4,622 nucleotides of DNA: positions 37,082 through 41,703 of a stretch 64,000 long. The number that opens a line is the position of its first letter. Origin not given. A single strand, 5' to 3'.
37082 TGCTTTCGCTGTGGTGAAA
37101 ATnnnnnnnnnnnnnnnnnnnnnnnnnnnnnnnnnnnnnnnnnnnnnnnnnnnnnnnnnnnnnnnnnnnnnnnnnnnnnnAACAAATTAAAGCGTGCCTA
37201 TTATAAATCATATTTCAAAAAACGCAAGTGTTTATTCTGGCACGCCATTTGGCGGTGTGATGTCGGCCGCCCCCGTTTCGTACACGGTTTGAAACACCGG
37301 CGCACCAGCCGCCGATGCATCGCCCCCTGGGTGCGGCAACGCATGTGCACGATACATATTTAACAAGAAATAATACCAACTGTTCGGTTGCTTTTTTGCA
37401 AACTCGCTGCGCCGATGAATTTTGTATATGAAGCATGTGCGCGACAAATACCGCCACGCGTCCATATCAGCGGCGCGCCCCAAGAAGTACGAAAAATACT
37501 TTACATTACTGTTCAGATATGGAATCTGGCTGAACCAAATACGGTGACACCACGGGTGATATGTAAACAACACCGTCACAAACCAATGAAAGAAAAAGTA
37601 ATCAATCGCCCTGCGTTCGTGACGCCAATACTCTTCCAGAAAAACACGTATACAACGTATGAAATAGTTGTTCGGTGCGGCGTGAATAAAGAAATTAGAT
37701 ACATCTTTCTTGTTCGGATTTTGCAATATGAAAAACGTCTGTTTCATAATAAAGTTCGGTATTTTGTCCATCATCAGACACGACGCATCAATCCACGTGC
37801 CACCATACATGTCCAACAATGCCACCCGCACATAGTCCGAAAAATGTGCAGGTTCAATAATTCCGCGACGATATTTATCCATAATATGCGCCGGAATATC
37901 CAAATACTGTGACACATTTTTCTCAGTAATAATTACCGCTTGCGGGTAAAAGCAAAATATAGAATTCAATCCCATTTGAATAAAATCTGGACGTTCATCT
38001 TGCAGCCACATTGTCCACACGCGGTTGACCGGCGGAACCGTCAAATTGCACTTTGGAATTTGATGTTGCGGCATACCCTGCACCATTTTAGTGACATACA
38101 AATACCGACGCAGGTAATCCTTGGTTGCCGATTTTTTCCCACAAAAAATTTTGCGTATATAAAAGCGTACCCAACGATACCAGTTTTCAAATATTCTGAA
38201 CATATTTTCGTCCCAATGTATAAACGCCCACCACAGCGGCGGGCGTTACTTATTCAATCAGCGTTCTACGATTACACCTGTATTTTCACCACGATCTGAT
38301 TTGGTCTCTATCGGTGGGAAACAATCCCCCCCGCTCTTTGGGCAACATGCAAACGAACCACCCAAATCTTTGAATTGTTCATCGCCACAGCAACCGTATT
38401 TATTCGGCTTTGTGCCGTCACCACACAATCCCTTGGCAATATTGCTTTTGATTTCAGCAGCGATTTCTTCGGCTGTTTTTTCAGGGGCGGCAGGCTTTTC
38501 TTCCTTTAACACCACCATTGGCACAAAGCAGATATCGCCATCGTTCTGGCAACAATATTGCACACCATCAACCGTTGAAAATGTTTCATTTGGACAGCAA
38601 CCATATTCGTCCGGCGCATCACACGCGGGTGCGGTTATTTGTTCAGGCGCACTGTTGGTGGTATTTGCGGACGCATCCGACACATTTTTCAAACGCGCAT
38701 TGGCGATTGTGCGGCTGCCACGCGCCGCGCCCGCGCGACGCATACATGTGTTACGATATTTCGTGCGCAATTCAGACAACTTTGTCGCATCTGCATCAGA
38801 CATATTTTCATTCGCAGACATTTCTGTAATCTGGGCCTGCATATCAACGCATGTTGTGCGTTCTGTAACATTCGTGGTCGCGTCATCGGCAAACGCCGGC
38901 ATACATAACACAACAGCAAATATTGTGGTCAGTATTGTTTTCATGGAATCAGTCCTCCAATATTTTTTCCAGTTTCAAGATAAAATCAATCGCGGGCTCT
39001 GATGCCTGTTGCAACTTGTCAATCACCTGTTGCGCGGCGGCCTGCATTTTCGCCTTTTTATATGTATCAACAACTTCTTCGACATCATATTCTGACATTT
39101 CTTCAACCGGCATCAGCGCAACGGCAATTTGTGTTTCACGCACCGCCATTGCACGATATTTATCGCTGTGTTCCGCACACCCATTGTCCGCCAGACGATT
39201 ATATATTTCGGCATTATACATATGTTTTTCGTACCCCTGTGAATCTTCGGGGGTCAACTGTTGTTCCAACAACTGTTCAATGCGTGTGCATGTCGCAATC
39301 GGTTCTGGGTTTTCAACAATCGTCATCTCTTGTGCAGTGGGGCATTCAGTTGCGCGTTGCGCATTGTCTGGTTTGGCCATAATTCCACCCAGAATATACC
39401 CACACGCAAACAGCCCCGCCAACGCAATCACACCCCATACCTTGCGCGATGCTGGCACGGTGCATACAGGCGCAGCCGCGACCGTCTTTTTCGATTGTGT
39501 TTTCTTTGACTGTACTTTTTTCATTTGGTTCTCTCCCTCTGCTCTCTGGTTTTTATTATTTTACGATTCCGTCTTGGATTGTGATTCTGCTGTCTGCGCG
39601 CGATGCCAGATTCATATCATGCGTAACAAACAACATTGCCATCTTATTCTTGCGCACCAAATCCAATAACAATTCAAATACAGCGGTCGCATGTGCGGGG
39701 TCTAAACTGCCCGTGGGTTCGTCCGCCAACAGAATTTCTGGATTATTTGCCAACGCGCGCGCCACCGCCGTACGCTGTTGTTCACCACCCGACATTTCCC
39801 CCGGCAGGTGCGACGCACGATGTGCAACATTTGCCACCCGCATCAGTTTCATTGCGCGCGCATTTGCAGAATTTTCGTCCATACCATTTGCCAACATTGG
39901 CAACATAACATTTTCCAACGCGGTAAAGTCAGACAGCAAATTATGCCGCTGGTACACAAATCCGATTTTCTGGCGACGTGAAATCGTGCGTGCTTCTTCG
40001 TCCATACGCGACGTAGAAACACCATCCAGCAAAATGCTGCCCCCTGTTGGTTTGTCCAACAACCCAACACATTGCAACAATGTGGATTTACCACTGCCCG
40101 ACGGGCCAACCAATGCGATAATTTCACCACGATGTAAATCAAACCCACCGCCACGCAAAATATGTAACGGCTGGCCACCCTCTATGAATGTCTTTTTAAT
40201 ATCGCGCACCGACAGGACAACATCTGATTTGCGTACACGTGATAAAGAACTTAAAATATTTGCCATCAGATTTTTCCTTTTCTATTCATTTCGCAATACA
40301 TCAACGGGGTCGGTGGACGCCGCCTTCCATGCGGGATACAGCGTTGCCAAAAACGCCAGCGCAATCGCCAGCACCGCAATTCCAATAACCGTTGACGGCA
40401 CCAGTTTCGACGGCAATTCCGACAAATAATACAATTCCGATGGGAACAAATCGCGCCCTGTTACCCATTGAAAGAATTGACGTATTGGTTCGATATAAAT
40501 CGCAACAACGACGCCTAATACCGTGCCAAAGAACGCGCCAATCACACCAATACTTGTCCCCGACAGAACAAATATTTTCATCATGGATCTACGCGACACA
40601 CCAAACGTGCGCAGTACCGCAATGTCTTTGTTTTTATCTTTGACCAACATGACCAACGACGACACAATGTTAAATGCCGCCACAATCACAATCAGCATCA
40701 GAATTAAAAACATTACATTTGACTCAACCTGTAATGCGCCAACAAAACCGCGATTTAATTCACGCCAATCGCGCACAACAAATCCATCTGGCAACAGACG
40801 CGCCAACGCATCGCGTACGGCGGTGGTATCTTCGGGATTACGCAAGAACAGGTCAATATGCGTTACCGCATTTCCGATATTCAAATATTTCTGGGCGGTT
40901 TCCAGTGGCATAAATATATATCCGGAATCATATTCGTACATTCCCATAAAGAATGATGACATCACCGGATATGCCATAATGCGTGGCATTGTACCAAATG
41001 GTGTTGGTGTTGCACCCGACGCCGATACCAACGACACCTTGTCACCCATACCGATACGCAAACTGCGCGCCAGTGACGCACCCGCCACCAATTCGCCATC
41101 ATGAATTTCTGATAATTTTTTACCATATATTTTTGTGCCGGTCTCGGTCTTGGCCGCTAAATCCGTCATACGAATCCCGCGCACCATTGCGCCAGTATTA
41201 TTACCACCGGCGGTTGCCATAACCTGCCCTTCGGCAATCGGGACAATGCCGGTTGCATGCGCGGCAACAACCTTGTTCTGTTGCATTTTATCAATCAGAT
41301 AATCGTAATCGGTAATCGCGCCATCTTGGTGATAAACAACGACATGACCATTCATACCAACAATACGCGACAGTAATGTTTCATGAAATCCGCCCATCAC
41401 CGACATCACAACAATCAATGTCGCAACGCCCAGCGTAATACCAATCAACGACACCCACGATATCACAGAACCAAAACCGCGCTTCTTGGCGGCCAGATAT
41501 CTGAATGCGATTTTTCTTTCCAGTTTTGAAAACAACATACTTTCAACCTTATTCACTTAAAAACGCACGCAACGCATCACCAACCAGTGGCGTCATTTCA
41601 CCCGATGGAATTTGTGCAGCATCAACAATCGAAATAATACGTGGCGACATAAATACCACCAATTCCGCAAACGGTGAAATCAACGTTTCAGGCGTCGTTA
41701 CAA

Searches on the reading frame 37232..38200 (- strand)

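Call 11: search_protein_families(library=ncbifam, proteins=[window:37232-38200:-], max_evalue=0.001)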
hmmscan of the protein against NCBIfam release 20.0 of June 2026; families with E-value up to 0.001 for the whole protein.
window:37232-38200:- (322 aa): 0 families

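Call 59: search_protein_families(library=pfam, proteins=[window:37232-38200:-], max_evalue=0.001)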
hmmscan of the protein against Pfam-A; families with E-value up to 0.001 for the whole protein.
window:37232-38200:- (322 aa): 1 family
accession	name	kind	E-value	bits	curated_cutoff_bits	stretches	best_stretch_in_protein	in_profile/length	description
PF05704.18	Caps_synth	-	4.3e-47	161.3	24.5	1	59-277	49-276/278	Capsular polysaccharide synthesis protein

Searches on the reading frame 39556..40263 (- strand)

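Call 11: search_protein_families(library=ncbifam, proteins=[window:39556-40263:-], max_evalue=0.001)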
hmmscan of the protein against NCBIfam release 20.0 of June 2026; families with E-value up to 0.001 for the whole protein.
window:39556-40263:- (235 aa): 188 families (the best 25 are shown)
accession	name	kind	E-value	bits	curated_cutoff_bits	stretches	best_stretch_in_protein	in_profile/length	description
TIGR02211.1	LolD_lipo_ex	equivalog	1.6e-72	243.6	307.75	1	16-233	1-218/221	lipoprotein-releasing ABC transporter ATP-binding protein LolD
NF008639.0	PRK11629.1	equivalog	1.6e-65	220.8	360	1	15-233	5-223/234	lipoprotein-releasing ABC transporter ATP-binding protein LolD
NF007879.0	PRK10584.1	equivalog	5.7e-57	193.1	336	1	14-233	4-223/228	putative ABC transporter ATP-binding protein YbbA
NF007826.0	PRK10535.1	equivalog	8.6e-52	176.3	966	1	16-233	4-220/648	macrolide ABC transporter ATP-binding protein/permease MacB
TIGR02673.1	FtsE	equivalog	2.4e-51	174.4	264.85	1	31-228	13-208/214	cell division ATP-binding protein FtsE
TIGR03608.1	L_ocin_972_ABC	subfamily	4.2e-50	170.1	254.85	1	22-229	4-206/206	putative bacteriocin export ABC transporter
NF007027.0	PRK09493.1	equivalog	1.5e-49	168.5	379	1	33-229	14-208/240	glutamine ABC transporter ATP-binding protein GlnQ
TIGR02314.1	ABC_MetN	equivalog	1.6e-48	165.5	499.7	1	18-229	3-213/343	methionine ABC transporter ATP-binding protein MetN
TIGR02982.1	heterocyst_DevA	subfamily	1.7e-48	165.1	295.8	1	16-234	1-219/220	ABC exporter ATP-binding subunit, DevA family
NF038007.1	ABC_ATP_DarD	equivalog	7.9e-47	159.5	375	1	17-232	2-216/218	darobactin export ABC transporter ATP-binding protein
TIGR03005.1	ectoine_ehuA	equivalog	9e-47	159.4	345.4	1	31-228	11-218/252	ectoine/hydroxyectoine ABC transporter ATP-binding protein EhuA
TIGR02315.1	ABC_phnC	equivalog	7.7e-46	156.5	266.1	1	17-230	2-220/243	phosphonate ABC transporter ATP-binding protein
TIGR01186.1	proV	subfamily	1.2e-45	156.2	326.6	1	41-231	14-205/363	betaine/proline/choline family ABC transporter ATP-binding protein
NF008428.0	PRK11264.1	equivalog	2.2e-44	151.6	406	1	18-231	5-219/250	L-cystine ABC transporter ATP-binding protein TcyN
NF040933.2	ABC_arch_GlcV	equivalog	5e-39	134.2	450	1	17-230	3-216/357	glucose ABC transporter ATP-binding protein GlcV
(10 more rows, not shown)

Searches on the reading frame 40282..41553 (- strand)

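Call 11: search_protein_families(library=ncbifam, proteins=[window:40282-41553:-], max_evalue=0.001)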
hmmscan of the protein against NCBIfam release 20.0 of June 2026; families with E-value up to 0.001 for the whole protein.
window:40282-41553:- (423 aa): 7 families
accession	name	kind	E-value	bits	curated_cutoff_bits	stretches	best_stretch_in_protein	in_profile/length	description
TIGR02212.1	lolCE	equivalog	4.3e-126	421.2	362.45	1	11-423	2-411/411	lipoprotein-releasing ABC transporter permease subunit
NF008357.0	PRK11146.1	exception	4.2e-66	223.5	439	1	11-421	5-412/414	lipoprotein-releasing ABC transporter permease subunit LolE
NF008076.0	PRK10814.1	exception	7.7e-66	222.7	473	1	15-423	9-399/399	lipoprotein-releasing ABC transporter permease subunit LolC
TIGR02213.1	lolE_release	exception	6.3e-64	216.3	540.35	1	15-421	6-409/411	lipoprotein-releasing ABC transporter permease subunit LolE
TIGR03434.1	ADOP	subfamily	9.3e-10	37.2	622.3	1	386-423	766-803/803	ADOP family duplicated permease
NF041854.1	ABC_perm_YbbP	equivalog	0.00011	20.3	999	1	224-422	187-370/806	putative ABC transporter permease subunit YbbP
NF038346.1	FtsX_actino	exception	0.00025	20.5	250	1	237-354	139-257/308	permease-like cell division protein FtsX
